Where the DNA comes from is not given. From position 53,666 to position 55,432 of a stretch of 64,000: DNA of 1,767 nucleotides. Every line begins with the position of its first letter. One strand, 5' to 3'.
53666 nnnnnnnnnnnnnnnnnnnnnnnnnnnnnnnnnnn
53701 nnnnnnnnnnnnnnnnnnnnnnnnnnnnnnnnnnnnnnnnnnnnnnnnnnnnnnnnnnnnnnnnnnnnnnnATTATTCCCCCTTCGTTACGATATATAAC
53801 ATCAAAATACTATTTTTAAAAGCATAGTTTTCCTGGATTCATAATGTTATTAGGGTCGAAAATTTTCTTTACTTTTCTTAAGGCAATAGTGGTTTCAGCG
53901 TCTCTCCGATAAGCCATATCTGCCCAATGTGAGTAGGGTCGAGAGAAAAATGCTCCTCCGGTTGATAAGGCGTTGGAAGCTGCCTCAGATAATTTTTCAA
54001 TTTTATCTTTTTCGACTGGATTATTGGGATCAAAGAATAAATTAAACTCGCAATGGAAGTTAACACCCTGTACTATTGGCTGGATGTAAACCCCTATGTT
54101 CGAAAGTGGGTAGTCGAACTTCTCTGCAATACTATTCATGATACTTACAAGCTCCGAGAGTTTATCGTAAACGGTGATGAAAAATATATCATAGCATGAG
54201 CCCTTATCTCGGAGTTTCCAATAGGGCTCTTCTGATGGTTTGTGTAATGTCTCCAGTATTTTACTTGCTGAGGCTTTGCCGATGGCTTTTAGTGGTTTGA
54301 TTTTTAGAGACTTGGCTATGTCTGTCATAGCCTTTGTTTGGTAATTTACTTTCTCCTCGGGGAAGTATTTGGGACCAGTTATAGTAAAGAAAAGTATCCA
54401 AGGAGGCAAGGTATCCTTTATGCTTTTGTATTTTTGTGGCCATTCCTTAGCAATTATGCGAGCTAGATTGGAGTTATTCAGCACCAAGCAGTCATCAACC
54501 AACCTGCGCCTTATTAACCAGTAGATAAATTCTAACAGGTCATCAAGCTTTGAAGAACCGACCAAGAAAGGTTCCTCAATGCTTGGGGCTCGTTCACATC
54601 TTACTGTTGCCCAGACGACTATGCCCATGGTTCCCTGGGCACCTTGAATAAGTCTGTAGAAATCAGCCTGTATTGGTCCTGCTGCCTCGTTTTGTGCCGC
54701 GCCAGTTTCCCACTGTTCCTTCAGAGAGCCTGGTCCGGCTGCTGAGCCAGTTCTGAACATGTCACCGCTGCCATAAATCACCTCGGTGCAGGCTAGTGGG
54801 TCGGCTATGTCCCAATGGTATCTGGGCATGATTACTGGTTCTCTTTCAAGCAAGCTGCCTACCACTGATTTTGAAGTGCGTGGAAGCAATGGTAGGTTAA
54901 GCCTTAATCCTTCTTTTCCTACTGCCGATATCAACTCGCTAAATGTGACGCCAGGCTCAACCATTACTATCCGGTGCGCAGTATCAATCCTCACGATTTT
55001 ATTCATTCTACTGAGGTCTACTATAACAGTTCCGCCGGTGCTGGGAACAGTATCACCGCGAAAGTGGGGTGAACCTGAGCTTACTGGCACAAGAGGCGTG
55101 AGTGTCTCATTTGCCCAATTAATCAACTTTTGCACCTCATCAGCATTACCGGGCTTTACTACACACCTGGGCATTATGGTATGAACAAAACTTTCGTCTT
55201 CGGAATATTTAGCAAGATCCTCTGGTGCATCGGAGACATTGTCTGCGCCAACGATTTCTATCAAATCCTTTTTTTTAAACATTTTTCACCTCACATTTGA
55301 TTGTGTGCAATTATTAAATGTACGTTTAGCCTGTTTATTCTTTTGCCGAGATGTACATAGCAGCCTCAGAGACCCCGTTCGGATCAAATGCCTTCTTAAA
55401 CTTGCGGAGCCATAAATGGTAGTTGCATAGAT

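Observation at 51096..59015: Beta-less transhydroxylase-like Mo subunit co-oriented with an EtfB-only, CCG Fe-S and two FAD-oxidase module: candidate undescribed Mo-flavoprotein redox complex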

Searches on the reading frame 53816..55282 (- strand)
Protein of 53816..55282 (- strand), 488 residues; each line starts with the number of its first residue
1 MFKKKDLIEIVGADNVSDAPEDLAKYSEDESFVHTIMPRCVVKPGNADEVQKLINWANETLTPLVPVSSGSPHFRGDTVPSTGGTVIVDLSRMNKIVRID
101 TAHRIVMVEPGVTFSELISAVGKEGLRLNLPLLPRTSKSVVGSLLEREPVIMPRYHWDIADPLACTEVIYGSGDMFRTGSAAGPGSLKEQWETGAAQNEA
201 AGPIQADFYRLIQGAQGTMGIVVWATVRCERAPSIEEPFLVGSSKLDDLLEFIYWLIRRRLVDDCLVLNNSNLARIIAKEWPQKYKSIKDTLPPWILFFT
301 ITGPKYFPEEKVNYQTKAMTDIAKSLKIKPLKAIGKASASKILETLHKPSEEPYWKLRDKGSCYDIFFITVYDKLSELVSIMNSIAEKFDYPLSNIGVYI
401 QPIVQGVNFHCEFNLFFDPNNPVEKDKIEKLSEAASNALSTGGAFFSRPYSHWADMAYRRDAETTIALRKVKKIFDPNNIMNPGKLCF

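Call 3: search_protein_families(library=pfam, proteins=[window:53816-55282:-])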
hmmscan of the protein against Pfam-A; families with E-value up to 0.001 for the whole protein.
window:53816-55282:- (488 aa): 2 families
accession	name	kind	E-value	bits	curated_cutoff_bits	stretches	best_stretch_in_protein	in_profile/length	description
PF01565.28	FAD_binding_4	-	2.7e-19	69.7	26.4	1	38-147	1-107/139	FAD binding domain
PF02913.24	FAD-oxidase_C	-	9.4e-08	32.5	21.2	1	373-486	138-248/248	FAD linked oxidases, C-terminal domain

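Call 10: search_solved_structures(query=window:53816-55282:-)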
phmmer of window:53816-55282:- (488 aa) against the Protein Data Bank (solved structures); distinct sequences matched with E-value up to 0.001: 49.
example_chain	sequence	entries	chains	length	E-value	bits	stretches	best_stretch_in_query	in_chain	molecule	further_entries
8s7r_A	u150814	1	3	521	3.4e-21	78.6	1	21-191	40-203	Oxidoreductase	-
8s7t_A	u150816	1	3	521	3.7e-21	78.4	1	21-191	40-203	Oxidoreductase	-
8s7n_A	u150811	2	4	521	6.2e-21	77.7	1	21-191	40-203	Oxidoreductase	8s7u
8s7p_A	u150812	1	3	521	6.3e-21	77.7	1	21-191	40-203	Oxidoreductase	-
8s7s_A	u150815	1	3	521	6.9e-21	77.5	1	21-191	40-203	Oxidoreductase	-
8s7w_A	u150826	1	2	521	8.1e-21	77.3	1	21-191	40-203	Oxidoreductase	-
8s7q_A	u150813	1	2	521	8.4e-21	77.3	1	21-191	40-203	Oxidoreductase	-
1wve_A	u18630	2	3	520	1.4e-17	66.7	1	10-188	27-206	4-cresol dehydrogenase [hydroxylating] flavoprotein subunit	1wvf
1dii_A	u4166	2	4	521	1.4e-17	66.7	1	10-188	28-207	P-CRESOL METHYLHYDROXYLASE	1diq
8bam_A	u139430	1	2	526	1.5e-17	66.6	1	34-259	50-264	Probable vanillyl-alcohol oxidase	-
7ywv_A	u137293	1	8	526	1.8e-17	66.3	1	34-259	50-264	Probable vanillyl-alcohol oxidase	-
8bap_A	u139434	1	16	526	2.2e-17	66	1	34-259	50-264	Probable vanillyl-alcohol oxidase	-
7ywu_A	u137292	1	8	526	2.4e-17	65.8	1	34-259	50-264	Probable vanillyl-alcohol oxidase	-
5fxd_A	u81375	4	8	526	2.5e-17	65.8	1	34-259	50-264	PROBABLE VANILLYL-ALCOHOL OXIDASE | EUGENOL OXIDASE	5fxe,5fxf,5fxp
9h8q_A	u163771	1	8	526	2.6e-17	65.7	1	34-259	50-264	Probable vanillyl-alcohol oxidase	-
7pbg_A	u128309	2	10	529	8e-13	51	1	38-192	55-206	FAD-binding oxidoreductase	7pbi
7qh2_C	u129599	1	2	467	1.8e-10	43.2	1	9-126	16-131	Lactate dehydrogenase (NAD(+),ferredoxin) subunit LctD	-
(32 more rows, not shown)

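Call 58: search_protein_families(library=ncbifam, proteins=[window:53816-55282:-], max_evalue=0.00001)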
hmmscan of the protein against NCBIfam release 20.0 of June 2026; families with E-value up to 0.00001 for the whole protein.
window:53816-55282:- (488 aa): 4 families
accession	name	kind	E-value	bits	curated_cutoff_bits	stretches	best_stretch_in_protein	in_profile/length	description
TIGR00387.1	glcD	equivalog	8.8e-19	67.6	567.9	2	41-126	1-84/413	glycolate oxidase subunit GlcD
NF049975.1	2HglutDHaseYdiJ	equivalog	2.5e-10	38.8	1350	0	27-127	42-141/1018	D-2-hydroxyglutarate dehydrogenase YdiJ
NF008408.0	PRK11230.1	equivalog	1.5e-09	36.8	897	1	15-124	33-140/499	glycolate oxidase subunit GlcD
NF053785.1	DcplphribOxDprE1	equivalog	1.7e-06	27.5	500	1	75-143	49-114/449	decaprenylphosphoryl-beta-D-ribose oxidase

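Call 69: search_solved_structures(query=A2, max_evalue=0.00001, show_alignments=3)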
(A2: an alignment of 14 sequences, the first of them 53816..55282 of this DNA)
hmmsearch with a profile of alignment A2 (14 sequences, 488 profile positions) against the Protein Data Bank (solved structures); distinct sequences matched with E-value up to 0.00001: 48.
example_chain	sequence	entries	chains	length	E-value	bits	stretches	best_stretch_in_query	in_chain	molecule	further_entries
8s7t_A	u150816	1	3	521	1.3e-35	126.2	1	7-257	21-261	Oxidoreductase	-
8s7r_A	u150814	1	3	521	1.6e-35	125.9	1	7-257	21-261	Oxidoreductase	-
8s7w_A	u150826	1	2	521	2.8e-35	125.1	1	7-257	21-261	Oxidoreductase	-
8s7p_A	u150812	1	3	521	3e-35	125.1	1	7-257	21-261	Oxidoreductase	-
8s7n_A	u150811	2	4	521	3e-35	125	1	7-257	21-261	Oxidoreductase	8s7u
8s7q_A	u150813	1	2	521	3.3e-35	124.9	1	7-257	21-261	Oxidoreductase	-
8s7s_A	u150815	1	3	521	3.4e-35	124.9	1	7-257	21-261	Oxidoreductase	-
1wve_A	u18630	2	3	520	1.3e-33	119.6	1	7-485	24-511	4-cresol dehydrogenase [hydroxylating] flavoprotein subunit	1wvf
1dii_A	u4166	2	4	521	1.3e-33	119.6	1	7-485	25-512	P-CRESOL METHYLHYDROXYLASE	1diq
8bam_A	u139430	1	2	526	2.7e-33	118.6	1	8-261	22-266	Probable vanillyl-alcohol oxidase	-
8bap_A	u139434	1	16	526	2.8e-33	118.6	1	8-261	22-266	Probable vanillyl-alcohol oxidase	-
5fxd_A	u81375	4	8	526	2.8e-33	118.6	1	8-261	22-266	PROBABLE VANILLYL-ALCOHOL OXIDASE | EUGENOL OXIDASE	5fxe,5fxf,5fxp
7ywu_A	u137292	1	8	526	3e-33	118.5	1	8-261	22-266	Probable vanillyl-alcohol oxidase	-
7ywv_A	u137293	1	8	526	3.2e-33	118.4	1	8-261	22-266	Probable vanillyl-alcohol oxidase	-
9h8p_A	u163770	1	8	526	4.3e-33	118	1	8-261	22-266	Probable vanillyl-alcohol oxidase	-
7pbg_A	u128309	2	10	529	4.1e-25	91.6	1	7-186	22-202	FAD-binding oxidoreductase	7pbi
7qh2_C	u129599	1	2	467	3e-23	85.5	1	8-260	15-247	Lactate dehydrogenase (NAD(+),ferredoxin) subunit LctD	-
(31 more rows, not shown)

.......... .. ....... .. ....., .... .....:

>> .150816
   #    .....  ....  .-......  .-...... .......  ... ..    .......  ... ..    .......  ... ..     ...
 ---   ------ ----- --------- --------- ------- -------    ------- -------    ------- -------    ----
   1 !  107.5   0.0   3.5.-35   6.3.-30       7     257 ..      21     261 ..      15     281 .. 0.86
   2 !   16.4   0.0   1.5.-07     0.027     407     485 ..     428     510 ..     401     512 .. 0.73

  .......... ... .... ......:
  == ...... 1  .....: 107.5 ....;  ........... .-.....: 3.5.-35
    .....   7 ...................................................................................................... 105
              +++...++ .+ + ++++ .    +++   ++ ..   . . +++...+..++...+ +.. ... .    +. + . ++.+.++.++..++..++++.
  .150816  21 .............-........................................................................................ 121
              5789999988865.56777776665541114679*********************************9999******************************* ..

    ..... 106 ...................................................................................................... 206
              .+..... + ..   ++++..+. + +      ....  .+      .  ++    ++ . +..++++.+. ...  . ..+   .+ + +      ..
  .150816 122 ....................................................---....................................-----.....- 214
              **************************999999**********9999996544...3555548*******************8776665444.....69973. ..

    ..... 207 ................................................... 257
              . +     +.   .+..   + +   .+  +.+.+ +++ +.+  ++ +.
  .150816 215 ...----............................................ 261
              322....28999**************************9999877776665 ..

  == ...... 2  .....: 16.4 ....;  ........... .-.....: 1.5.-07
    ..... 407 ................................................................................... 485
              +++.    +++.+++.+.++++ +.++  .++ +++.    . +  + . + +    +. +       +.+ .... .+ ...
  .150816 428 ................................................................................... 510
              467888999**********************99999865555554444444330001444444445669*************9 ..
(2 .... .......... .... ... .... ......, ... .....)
